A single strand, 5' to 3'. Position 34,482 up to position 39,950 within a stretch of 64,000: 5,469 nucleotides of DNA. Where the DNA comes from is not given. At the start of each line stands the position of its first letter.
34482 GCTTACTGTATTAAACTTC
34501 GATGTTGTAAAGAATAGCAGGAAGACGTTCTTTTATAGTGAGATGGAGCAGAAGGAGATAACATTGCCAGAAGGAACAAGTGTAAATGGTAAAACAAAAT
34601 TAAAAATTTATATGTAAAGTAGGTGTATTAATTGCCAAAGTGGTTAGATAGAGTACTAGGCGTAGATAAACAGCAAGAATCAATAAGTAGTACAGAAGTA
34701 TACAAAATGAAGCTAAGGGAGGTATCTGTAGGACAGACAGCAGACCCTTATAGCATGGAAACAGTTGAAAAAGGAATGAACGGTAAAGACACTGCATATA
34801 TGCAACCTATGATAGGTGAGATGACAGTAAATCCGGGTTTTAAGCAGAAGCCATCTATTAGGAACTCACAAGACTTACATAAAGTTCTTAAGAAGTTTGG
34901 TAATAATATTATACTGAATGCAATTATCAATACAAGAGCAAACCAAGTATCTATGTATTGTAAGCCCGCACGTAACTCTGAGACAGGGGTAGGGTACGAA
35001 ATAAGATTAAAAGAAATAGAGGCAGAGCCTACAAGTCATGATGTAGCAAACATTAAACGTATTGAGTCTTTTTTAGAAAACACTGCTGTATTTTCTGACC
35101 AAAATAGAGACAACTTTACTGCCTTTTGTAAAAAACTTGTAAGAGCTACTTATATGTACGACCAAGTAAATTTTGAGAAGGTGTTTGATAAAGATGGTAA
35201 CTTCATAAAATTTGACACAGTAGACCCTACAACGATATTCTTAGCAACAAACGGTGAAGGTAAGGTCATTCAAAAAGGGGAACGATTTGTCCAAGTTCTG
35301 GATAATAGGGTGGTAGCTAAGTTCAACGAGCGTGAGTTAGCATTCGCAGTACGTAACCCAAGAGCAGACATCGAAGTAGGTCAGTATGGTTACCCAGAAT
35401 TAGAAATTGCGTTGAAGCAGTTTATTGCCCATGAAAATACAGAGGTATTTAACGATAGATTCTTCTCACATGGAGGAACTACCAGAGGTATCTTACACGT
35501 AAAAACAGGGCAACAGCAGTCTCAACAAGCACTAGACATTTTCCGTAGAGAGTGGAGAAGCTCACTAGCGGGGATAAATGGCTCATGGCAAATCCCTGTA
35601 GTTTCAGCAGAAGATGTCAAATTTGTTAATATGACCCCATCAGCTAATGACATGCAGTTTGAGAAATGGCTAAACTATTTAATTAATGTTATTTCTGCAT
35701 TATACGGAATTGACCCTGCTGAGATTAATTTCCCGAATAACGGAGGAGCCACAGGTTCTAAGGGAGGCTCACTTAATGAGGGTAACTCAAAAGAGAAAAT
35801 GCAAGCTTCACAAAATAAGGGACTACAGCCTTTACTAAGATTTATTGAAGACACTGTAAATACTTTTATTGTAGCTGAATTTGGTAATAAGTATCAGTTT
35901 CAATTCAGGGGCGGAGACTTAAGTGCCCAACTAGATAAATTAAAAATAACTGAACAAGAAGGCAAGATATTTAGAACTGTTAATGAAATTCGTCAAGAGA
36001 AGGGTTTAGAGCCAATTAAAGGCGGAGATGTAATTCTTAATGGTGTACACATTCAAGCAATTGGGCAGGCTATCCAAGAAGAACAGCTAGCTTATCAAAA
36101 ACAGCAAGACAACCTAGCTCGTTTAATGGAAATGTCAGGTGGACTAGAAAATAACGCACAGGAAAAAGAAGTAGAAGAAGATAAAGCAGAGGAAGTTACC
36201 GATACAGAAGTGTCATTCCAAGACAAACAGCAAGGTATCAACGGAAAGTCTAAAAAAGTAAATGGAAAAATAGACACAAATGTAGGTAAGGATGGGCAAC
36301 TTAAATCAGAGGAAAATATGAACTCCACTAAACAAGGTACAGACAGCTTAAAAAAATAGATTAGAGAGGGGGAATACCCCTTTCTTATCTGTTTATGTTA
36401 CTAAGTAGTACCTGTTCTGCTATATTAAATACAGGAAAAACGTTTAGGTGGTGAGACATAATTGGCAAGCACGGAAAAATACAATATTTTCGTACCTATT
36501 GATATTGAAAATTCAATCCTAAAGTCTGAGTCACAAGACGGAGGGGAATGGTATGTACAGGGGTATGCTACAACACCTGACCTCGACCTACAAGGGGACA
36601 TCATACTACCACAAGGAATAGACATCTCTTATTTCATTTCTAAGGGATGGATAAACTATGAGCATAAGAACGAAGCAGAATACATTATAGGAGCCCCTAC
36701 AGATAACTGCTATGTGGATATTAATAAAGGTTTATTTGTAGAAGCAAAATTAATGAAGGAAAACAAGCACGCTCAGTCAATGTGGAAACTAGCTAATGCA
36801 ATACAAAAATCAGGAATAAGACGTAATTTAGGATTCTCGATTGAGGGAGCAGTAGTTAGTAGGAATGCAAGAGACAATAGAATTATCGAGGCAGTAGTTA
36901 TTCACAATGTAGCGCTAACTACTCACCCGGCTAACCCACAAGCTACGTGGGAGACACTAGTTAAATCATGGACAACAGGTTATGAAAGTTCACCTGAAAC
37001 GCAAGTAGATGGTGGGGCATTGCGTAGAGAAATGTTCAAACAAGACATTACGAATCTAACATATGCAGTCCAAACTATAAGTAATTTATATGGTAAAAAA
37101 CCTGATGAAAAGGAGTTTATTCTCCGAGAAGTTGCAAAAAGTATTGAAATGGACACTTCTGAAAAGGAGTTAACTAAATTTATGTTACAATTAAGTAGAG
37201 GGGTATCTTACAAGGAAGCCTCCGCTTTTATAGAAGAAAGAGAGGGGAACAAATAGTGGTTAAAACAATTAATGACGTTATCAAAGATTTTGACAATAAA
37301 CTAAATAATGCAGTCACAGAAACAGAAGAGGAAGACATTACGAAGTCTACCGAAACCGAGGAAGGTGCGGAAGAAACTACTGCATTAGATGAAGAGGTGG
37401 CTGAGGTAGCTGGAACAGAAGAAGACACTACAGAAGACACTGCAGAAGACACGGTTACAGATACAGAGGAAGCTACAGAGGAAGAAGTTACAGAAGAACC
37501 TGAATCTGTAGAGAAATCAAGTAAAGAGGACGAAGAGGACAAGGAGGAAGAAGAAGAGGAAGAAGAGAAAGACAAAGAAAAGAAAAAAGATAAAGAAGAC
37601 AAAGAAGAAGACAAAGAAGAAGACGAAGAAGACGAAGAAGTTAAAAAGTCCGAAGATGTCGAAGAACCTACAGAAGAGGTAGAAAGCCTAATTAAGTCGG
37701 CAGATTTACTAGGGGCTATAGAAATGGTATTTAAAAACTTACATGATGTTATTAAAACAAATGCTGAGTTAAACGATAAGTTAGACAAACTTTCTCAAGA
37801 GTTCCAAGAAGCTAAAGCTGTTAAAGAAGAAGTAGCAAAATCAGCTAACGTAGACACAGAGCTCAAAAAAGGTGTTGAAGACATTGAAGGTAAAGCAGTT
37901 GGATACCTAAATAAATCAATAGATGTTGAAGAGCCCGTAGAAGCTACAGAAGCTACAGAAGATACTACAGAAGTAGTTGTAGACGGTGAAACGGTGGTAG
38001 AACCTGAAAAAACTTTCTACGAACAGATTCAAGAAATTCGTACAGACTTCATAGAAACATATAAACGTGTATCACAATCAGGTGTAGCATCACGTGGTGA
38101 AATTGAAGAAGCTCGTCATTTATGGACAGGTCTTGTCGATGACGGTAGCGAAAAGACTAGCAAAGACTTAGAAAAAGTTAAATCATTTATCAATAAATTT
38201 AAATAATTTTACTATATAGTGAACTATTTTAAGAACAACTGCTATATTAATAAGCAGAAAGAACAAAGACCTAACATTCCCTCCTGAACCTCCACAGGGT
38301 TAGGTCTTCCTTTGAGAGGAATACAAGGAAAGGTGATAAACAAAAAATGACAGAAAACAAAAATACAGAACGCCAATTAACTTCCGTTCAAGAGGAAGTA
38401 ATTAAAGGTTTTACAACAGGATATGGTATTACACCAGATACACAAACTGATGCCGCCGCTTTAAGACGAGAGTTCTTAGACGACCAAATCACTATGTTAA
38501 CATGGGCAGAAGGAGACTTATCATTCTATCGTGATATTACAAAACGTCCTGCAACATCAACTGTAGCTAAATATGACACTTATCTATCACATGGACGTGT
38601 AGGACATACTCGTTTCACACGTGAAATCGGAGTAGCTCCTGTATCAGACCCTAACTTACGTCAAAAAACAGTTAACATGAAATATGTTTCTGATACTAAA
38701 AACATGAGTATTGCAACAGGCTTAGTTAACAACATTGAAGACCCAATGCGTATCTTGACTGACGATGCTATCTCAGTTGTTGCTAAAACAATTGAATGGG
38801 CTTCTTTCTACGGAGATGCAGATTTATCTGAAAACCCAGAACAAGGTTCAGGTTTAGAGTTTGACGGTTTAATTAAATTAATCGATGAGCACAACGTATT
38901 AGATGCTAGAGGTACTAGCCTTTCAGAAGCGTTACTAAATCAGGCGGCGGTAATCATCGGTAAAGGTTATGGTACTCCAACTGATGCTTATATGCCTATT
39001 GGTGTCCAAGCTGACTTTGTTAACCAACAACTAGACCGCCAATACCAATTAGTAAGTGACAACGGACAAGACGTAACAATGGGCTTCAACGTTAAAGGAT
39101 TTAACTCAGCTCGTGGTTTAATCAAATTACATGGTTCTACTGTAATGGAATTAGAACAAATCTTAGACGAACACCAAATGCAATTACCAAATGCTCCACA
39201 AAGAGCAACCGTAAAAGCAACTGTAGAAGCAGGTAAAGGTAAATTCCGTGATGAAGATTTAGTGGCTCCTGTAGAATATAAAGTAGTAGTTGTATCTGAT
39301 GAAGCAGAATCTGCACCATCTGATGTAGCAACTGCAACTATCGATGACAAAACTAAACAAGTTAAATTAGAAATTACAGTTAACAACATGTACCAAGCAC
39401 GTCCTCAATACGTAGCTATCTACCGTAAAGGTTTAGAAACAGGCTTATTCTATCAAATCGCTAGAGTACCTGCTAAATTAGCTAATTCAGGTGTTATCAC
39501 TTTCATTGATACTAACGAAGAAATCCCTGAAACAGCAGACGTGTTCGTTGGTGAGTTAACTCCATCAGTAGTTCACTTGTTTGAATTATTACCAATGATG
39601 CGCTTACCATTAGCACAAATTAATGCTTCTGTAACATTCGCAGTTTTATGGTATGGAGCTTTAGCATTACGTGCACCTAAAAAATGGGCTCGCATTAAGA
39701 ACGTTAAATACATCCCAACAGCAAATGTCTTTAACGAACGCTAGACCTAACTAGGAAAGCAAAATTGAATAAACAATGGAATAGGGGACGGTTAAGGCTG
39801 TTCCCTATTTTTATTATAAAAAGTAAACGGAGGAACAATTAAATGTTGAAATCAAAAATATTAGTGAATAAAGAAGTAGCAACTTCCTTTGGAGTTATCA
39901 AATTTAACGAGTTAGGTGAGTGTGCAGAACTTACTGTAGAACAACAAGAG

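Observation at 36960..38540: Prohead protease C-terminal region and major capsid N-terminus share a ~40-aa motif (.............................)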

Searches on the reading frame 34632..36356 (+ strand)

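Call 3: search_protein_families(library=pfam, proteins=[window:34632-36356:+], max_evalue=0.01)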
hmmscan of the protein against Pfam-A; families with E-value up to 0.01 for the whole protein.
window:34632-36356:+ (575 aa): 1 family
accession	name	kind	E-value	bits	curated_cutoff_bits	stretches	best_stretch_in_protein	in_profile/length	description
PF04860.17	Phage_portal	-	4.4e-20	72.6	39.1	1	161-456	50-319/321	Phage portal protein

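Call 4: search_protein_families(library=phrogs, proteins=[window:34632-36356:+], max_evalue=0.001)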
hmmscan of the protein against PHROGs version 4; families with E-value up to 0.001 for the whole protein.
window:34632-36356:+ (575 aa): 6 families
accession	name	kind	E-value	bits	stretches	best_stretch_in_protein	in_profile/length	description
phrog_15361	-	head and packaging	2.4e-127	425.6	1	37-325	37-327/328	portal protein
phrog_11117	-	head and packaging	6.5e-90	302.1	1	291-532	2-241/264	portal protein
phrog_12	-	head and packaging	2.5e-71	242.6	1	78-550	78-499/646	portal protein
phrog_2662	-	head and packaging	5.4e-28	99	1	162-524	118-473/717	portal protein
phrog_37955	-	head and packaging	8e-22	78.2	1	142-474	165-492/945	portal protein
phrog_35564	-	unknown function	2.1e-06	28.6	1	287-336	110-158/261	-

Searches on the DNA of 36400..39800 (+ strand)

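Call 5: search_dna_similar(query=window:36400-39800:+, collection=phages, mode=near, max_rows=25)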
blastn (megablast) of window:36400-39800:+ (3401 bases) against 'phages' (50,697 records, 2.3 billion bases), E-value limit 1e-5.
Records with a match: 137; places in all: 137; records where one place covers at least 80% of the query: 0.
Best place of each record, by identity: 80-90% 84; 60-80% 53.
By first word of the organism name: Enterococcus 68; Staphylococcus 56; Lactobacillus 11; phage 1; Silviavirus 1.
By host as written in the record: Staphylococcus aureus 24; Enterococcus faecalis 20; - 14; Enterococcus sp. 10; Lactobacillus plantarum 9; Enterococcus faecium 5; Staphylococcus carnosus TM300 5; Staphylococcus aureus ATCC 25923 4; and 32 more.
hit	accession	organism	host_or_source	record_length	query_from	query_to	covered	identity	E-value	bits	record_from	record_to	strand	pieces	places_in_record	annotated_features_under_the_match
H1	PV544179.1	Enterococcus phage Riverwalk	Enterococcus faecalis ATCC 29212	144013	1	3396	74%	82.7%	0e+0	2210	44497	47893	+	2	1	major capsid protein | hypothetical protein | head maturation protease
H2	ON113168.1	Enterococcus phage vB_OCPT_Car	Enterococcus sp.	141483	1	3396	74%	82.7%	0e+0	2210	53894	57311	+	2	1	putative major capsid protein (x2) | hypothetical protein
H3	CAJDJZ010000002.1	Enterococcus phage vB_EfaH_149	Zamorano cheese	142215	1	3396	74%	82.6%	0e+0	2199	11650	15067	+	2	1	Phage major capsid protein | hypothetical protein (x2) | putative prohead protease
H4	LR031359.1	Enterococcus phage 156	-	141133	1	3396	74%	82.6%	0e+0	2193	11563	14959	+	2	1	Phage major capsid protein | Phage protein (x2) | hypothetical protein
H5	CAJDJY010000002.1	Enterococcus phage 156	Cheese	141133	1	3396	74%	82.6%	0e+0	2193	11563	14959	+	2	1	Phage major capsid protein | Phage protein (x2) | hypothetical protein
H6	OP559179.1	Enterococcus phage vB_Efa29212_3e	Enterococcus sp.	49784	7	3396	73%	82.6%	0e+0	2193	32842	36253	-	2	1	putative major capsid protein | hypothetical protein (x2)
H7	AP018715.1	Enterococcus phage phiM1EF22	-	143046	1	3396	74%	82.3%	0e+0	2160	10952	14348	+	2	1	putative major capsid protein | hypothetical protein | putative prohead protease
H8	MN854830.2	Enterococcus phage PBEF129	Enterococcus faecalis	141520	1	3396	74%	82.3%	0e+0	2160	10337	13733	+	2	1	major capsid protein | hypothetical protein | putative portal protein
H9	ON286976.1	Enterococcus phage Sw5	Enterococcus faecalis OG1RF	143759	1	3396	74%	82.3%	0e+0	2160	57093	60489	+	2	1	structural protein | hypothetical protein | prohead protease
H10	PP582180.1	Enterococcus phage vB_Efs8_KEN04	Enterococcus faecalis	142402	1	3396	74%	82.3%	0e+0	2155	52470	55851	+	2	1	major head protein | hypothetical protein (x2) | head maturation protease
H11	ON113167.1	Enterococcus phage vB_OCPT_Carl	Enterococcus sp.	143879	1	3396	74%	82.3%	0e+0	2155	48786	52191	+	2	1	putative major capsid protein (x2) | hypothetical protein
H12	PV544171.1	Enterococcus phage AllMyExes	Enterococcus faecalis ATCC 33186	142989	1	3396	74%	82.2%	0e+0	2149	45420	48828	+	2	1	major head protein | hypothetical protein | head maturation protease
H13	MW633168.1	Enterococcus phage MDA2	Enterococcus faecium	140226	1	3396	74%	82.2%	0e+0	2144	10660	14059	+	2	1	major capsid protein | hypothetical protein (x2) | prohead protease protein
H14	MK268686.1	Enterococcus phage vB_EfaH_EF1TV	Enterococcus faecalis 1/1112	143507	1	3396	74%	82.2%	0e+0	2144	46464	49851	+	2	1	putative major capsid protein | hypothetical protein | putative prohead protease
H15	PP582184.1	Enterococcus phage vB_Efs25_KEN11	Enterococcus faecalis 6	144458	1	3396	74%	82.2%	0e+0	2138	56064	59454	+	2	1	major head protein | hypothetical protein (x2) | head maturation protease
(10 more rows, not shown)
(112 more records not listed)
